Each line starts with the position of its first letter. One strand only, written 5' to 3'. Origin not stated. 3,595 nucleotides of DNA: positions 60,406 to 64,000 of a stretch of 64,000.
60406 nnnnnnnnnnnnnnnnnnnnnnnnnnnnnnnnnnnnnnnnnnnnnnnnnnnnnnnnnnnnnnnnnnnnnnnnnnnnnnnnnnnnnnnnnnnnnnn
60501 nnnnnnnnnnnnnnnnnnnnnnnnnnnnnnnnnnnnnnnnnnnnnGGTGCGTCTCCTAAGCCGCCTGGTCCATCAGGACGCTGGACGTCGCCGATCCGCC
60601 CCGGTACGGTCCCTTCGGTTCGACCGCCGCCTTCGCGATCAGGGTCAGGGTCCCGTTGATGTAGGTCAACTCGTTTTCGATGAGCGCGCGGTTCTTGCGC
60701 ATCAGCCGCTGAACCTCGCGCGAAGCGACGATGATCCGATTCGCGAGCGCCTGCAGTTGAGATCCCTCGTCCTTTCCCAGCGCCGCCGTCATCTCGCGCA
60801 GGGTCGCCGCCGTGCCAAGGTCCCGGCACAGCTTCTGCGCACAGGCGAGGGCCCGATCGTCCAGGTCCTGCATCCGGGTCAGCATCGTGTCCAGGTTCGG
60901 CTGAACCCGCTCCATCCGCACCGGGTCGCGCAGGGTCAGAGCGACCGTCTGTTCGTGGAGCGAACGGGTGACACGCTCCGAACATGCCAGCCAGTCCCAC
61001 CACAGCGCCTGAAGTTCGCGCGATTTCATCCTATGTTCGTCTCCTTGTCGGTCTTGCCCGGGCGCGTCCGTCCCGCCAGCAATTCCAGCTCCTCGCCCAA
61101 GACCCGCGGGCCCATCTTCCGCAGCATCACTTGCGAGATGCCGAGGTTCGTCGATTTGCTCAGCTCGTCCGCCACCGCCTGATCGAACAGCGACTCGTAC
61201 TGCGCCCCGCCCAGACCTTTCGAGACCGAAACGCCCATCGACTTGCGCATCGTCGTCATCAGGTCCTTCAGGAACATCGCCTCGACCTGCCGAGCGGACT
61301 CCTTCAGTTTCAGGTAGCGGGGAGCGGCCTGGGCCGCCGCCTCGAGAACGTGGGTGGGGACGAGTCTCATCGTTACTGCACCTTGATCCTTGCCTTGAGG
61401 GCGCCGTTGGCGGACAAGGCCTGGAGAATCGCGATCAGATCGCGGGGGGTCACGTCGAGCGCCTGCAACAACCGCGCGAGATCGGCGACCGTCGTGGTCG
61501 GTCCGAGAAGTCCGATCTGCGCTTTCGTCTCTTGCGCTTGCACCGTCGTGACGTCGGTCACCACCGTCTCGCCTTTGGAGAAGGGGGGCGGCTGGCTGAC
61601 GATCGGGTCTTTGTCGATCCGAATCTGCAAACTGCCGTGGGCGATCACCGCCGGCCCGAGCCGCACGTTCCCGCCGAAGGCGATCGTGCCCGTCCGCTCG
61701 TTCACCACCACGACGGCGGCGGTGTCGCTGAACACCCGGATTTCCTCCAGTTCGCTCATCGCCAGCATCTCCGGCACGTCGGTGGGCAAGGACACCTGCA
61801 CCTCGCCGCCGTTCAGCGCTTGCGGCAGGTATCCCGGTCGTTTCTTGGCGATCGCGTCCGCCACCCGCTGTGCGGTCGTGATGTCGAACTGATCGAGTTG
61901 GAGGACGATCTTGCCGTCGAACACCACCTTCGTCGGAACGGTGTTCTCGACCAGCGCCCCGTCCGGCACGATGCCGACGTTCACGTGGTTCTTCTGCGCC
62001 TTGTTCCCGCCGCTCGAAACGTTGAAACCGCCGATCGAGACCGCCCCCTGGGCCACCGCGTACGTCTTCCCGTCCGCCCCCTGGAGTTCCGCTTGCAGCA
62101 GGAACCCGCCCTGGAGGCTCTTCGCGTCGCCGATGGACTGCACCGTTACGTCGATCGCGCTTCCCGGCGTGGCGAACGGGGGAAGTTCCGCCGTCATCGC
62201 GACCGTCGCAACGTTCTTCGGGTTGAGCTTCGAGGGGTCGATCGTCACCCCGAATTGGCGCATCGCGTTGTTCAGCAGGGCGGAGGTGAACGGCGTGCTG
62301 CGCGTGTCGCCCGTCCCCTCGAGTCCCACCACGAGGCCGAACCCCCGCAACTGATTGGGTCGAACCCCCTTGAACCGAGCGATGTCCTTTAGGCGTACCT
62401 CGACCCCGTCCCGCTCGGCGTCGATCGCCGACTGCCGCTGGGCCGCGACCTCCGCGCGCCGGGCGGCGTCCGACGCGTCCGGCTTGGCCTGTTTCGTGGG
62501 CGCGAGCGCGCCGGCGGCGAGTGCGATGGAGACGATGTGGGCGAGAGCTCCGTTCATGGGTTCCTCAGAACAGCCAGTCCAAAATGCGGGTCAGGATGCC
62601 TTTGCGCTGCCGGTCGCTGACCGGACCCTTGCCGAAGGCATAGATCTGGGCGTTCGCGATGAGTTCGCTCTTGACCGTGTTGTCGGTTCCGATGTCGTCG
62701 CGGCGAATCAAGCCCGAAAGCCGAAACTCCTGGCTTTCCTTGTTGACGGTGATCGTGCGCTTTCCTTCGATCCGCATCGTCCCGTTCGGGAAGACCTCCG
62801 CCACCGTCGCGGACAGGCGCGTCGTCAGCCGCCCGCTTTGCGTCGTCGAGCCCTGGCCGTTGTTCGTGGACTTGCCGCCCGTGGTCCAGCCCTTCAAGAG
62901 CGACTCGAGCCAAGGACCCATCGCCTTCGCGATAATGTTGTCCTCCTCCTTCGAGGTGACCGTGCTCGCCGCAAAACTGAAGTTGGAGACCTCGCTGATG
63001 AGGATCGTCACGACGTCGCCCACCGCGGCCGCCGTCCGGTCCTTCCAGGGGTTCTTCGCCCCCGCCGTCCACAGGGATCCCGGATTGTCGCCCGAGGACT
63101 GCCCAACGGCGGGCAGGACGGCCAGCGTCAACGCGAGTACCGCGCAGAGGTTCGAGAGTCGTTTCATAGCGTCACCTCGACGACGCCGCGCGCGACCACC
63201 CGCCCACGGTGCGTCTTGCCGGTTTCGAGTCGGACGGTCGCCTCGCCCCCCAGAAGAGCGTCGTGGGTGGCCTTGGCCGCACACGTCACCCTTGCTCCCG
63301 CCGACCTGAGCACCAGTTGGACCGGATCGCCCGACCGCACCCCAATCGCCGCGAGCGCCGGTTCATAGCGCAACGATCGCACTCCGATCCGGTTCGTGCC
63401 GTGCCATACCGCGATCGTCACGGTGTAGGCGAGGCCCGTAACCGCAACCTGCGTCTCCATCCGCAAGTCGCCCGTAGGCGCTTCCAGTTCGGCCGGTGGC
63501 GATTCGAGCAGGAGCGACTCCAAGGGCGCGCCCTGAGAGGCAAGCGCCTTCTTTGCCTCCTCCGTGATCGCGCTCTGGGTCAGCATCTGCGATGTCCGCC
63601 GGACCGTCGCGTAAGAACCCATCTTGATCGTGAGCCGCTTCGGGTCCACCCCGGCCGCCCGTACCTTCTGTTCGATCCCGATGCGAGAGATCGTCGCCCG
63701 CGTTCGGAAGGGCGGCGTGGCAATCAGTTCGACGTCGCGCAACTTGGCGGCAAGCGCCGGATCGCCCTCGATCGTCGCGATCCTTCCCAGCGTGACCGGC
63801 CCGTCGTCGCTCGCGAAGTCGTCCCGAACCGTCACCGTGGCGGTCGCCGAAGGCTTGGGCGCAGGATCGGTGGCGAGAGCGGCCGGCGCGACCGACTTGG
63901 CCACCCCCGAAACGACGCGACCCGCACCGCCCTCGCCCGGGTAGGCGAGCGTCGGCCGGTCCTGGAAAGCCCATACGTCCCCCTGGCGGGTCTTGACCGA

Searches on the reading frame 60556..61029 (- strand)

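Call 18: search_protein_families(library=pfam, proteins=[window:60556-61029:-])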
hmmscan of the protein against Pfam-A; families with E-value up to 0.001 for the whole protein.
window:60556-61029:- (157 aa): 1 family
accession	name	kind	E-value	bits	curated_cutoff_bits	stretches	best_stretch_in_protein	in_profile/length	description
PF05130.17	FlgN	-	7.3e-10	39.9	30.5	1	3-137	3-135/147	FlgN protein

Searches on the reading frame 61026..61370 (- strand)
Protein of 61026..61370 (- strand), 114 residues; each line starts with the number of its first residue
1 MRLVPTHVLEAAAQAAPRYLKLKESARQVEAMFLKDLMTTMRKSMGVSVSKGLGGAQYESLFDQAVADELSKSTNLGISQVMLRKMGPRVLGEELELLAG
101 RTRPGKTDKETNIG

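Call 43: search_protein_families(library=pfam, proteins=[window:61026-61370:-])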
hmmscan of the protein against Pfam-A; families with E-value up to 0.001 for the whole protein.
window:61026-61370:- (114 aa): 1 family
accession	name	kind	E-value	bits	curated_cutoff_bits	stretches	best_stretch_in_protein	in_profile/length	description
PF10135.14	Rod-binding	-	2.4e-06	28.4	25.1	1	41-84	3-50/51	Rod binding protein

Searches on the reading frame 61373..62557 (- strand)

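Call 43: search_protein_families(library=pfam, proteins=[window:61373-62557:-])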
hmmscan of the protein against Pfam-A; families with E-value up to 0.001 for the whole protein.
window:61373-62557:- (394 aa): 1 family
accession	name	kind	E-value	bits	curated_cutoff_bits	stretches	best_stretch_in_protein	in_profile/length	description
PF02119.21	FlgI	-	1.6e-116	389.5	25.3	1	55-393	1-343/343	Flagellar P-ring protein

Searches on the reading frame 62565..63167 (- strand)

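Call 43: search_protein_families(library=pfam, proteins=[window:62565-63167:-])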
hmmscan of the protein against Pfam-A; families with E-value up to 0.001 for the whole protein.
window:62565-63167:- (200 aa): 1 family
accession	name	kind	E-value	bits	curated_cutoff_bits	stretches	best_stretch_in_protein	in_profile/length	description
PF02107.21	FlgH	-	3.1e-47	160.8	27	1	28-199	3-170/172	Flagellar L-ring protein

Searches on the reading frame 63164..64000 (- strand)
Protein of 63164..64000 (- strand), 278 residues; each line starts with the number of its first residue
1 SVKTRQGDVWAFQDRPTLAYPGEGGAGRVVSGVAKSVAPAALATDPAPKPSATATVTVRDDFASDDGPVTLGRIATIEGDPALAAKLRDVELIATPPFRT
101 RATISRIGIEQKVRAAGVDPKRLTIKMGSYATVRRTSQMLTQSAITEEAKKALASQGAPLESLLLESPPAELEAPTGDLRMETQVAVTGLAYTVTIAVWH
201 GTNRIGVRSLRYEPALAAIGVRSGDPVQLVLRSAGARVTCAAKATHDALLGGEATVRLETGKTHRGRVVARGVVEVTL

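Call 43: search_protein_families(library=pfam, proteins=[window:63164-64000:-])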
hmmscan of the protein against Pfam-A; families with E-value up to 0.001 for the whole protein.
window:63164-64000:- (278 aa): 1 family
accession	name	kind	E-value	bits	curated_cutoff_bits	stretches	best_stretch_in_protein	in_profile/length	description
PF13144.11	ChapFlgA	-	1.5e-07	31.9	23.8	1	218-276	63-122/122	Chaperone for flagella basal body P-ring formation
